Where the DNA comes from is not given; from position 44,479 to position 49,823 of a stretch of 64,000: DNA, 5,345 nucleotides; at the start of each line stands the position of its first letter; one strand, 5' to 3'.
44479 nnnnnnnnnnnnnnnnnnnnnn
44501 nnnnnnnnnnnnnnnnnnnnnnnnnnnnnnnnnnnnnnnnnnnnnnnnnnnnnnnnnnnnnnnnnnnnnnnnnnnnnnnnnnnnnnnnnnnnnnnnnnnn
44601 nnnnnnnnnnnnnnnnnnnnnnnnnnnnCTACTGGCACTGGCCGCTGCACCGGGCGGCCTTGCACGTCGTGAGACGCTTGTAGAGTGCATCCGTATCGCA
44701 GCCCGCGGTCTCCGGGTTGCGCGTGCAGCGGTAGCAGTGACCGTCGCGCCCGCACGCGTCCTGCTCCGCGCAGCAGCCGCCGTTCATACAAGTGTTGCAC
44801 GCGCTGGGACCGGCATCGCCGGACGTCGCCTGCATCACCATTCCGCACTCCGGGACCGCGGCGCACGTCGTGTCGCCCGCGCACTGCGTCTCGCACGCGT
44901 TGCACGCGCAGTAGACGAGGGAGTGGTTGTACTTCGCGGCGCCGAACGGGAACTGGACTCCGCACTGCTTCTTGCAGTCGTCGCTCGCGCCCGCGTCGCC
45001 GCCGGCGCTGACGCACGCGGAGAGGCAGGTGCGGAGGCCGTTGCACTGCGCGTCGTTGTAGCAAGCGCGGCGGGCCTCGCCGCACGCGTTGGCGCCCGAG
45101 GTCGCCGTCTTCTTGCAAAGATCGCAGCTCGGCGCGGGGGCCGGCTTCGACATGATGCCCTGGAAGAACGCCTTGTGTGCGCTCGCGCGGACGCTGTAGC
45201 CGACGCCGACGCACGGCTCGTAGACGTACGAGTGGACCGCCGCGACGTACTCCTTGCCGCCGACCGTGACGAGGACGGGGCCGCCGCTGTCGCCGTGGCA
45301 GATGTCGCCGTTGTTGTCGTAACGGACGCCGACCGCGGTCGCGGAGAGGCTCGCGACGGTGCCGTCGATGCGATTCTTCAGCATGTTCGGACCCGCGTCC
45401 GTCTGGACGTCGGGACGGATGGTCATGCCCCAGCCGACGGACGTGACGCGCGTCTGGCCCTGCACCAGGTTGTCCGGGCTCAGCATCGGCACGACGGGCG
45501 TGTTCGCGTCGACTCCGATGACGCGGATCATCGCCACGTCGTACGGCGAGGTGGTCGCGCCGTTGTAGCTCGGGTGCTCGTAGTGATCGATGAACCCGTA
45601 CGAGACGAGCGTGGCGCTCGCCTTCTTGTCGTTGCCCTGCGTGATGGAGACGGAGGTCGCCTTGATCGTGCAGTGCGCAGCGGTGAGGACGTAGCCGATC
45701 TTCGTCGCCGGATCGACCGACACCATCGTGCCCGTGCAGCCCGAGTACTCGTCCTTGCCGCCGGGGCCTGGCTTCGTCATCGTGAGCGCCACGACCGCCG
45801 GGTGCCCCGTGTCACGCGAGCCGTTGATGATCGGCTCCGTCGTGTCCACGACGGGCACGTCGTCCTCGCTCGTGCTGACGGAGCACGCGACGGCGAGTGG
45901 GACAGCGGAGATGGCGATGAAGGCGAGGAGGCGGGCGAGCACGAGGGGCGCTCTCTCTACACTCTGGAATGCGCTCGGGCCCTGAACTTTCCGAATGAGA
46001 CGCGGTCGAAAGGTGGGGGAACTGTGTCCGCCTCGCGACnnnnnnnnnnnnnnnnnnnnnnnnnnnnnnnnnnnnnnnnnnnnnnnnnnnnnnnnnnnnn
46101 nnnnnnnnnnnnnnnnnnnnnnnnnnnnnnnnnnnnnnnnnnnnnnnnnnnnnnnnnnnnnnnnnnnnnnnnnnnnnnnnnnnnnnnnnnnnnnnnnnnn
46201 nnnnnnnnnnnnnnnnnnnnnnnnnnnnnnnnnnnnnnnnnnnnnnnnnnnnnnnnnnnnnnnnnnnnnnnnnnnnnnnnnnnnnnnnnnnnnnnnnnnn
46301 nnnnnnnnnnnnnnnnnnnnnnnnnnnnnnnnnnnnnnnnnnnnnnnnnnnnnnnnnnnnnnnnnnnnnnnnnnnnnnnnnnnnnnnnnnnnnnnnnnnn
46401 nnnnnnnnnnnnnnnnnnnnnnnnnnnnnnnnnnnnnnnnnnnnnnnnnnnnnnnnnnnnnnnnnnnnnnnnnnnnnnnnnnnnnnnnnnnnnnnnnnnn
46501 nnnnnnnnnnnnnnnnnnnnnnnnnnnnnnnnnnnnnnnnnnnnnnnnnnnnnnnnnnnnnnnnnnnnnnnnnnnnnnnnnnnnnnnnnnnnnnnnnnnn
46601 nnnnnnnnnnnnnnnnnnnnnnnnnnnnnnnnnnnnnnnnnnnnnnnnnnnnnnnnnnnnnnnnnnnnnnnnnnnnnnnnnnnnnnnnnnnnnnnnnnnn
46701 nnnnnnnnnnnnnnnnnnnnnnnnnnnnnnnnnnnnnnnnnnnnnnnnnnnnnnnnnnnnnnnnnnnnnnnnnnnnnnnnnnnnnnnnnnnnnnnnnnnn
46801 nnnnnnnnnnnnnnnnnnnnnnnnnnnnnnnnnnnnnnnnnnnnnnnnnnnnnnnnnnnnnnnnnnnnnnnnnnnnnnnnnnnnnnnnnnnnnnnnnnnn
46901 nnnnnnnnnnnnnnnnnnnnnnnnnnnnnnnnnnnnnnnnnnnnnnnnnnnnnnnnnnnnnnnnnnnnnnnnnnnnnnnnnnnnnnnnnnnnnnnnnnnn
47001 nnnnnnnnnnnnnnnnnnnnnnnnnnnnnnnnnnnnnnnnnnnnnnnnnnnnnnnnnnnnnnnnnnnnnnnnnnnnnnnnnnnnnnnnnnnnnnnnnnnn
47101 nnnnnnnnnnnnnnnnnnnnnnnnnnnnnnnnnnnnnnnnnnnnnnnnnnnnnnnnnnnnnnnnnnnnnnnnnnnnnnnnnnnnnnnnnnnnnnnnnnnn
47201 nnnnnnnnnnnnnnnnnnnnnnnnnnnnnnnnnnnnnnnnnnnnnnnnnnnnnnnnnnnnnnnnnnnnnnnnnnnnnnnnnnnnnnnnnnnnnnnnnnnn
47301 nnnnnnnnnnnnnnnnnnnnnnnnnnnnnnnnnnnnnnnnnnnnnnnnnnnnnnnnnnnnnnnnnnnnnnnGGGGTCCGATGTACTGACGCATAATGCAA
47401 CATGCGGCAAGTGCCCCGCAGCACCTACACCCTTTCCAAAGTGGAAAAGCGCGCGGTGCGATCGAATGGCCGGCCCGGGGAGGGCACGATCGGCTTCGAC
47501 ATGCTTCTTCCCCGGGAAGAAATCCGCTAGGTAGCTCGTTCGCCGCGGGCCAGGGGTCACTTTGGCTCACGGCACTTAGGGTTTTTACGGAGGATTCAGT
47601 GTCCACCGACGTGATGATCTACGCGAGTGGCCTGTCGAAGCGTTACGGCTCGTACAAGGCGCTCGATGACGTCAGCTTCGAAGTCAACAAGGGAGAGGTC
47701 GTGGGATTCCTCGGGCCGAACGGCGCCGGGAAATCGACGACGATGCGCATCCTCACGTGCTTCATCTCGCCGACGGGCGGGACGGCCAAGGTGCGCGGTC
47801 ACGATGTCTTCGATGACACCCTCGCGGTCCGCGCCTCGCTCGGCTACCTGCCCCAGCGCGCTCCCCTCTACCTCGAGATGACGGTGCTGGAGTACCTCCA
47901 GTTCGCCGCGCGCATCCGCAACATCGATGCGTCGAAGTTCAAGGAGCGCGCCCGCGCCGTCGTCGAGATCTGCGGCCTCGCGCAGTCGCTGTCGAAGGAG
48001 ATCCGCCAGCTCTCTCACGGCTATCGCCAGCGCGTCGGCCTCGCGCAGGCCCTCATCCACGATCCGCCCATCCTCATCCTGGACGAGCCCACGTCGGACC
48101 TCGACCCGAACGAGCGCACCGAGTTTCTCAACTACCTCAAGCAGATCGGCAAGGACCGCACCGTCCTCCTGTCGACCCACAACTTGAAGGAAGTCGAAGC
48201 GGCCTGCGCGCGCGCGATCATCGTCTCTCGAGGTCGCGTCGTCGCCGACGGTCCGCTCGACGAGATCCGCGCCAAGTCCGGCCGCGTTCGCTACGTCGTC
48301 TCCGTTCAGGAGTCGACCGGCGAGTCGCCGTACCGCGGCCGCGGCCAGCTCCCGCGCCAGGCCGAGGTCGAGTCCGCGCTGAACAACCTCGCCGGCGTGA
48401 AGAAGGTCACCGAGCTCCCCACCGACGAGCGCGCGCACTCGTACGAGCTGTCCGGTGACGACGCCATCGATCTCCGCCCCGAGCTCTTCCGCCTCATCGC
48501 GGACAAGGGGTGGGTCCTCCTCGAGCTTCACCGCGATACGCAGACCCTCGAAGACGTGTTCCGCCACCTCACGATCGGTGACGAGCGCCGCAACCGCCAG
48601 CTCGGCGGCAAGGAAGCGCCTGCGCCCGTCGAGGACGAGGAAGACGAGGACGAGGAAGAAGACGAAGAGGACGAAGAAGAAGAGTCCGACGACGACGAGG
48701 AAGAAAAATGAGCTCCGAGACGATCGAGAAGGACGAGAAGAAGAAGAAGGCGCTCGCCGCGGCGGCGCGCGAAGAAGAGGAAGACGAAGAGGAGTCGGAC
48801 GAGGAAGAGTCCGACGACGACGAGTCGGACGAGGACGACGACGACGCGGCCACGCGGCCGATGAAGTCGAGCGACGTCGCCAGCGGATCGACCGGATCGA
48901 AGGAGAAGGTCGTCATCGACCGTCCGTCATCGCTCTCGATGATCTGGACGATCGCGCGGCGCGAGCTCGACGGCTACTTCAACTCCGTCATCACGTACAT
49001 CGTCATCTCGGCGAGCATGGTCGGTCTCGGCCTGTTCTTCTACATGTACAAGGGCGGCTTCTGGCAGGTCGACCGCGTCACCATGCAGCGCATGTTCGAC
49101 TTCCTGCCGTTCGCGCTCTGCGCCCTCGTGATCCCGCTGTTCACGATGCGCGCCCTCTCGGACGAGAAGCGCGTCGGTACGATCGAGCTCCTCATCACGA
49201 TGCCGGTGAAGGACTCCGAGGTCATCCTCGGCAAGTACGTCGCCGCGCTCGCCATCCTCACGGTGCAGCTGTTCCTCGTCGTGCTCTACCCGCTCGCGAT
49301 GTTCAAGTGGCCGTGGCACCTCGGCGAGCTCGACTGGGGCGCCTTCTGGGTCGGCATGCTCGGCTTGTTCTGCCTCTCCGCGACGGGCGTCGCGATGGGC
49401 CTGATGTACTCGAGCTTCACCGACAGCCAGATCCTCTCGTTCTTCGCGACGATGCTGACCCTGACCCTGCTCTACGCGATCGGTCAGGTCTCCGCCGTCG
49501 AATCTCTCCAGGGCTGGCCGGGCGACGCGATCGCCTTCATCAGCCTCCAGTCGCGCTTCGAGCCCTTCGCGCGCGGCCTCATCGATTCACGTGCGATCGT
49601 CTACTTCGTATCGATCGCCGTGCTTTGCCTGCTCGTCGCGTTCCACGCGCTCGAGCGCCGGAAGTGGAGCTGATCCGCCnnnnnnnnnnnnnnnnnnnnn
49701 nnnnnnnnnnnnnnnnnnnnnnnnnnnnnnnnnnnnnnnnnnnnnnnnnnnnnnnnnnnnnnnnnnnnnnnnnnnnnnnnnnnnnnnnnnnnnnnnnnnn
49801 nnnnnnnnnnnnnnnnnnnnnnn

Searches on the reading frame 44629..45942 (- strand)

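Call 14: search_protein_families(library=pfam, proteins=[window:44629-45942:-], max_evalue=0.001)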
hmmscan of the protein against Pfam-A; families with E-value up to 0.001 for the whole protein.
window:44629-45942:- (437 aa): 2 families
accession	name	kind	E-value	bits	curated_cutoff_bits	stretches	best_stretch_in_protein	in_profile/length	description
PF00089.32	Trypsin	-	1.9e-16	61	20.6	1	44-245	9-202/220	Trypsin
PF13365.12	Trypsin_2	-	1.1e-08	36.4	27.6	1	69-224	1-135/144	Trypsin-like peptidase domain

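Call 83: search_protein_families(library=ncbifam, proteins=[window:44629-45942:-], max_evalue=0.00001)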
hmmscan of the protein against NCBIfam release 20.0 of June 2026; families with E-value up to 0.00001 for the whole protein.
window:44629-45942:- (437 aa): 1 family
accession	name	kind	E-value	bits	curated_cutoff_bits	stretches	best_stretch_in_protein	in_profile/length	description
NF000157.1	fusid_est_FusH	equivalog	2e-06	26.7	999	1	83-262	83-249/520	fusidic acid esterase FusH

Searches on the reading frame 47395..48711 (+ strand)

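Call 14: search_protein_families(library=pfam, proteins=[window:47395-48711:+], max_evalue=0.001)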
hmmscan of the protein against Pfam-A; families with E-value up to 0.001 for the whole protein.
window:47395-48711:+ (438 aa): 5 families
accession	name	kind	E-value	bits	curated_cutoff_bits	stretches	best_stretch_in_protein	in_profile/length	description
PF00005.33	ABC_tran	-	1.1e-31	110.7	25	1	90-234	1-137/137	ABC transporter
PF13304.12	AAA_21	-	9.5e-10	39.5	27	1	204-266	236-302/304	AAA domain, putative AbiEii toxin, Type IV TA system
PF02463.25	SMC_N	-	4.1e-05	23.6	40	0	218-270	153-205/220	RecF/RecN/SMC N terminal domain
PF13175.12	AAA_15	-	0.00016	21.8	32.1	0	87-127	11-50/374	AAA ATPase domain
PF13732.12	DrrA1-3_C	-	0.00025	22.1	27.4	0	286-392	1-80/81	ATP-binding protein DrrA1-3-like, C-terminal domain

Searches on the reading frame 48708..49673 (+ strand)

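Call 14: search_protein_families(library=pfam, proteins=[window:48708-49673:+], max_evalue=0.001)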
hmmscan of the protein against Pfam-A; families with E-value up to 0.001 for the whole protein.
window:48708-49673:+ (321 aa): 5 families
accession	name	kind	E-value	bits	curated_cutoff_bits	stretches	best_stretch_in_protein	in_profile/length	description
PF12679.13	ABC2_membrane_2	-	1.8e-11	44.3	27.2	1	75-263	72-203/283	ABC-2 family transporter protein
PF12698.13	ABC2_membrane_3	-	4.2e-10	39.7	31.6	1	136-309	170-337/347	ABC-2 family transporter protein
PF01061.29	ABC2_membrane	-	4.4e-08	33.3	26.9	1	79-270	3-189/211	ABC-2 type transporter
PF13346.12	ABC2_membrane_5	-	8.4e-08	32.4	25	1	127-278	32-183/205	ABC-2 family transporter protein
PF12730.13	ABC2_membrane_4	-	6.9e-06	26.6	27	1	96-250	16-174/179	ABC-2 family transporter protein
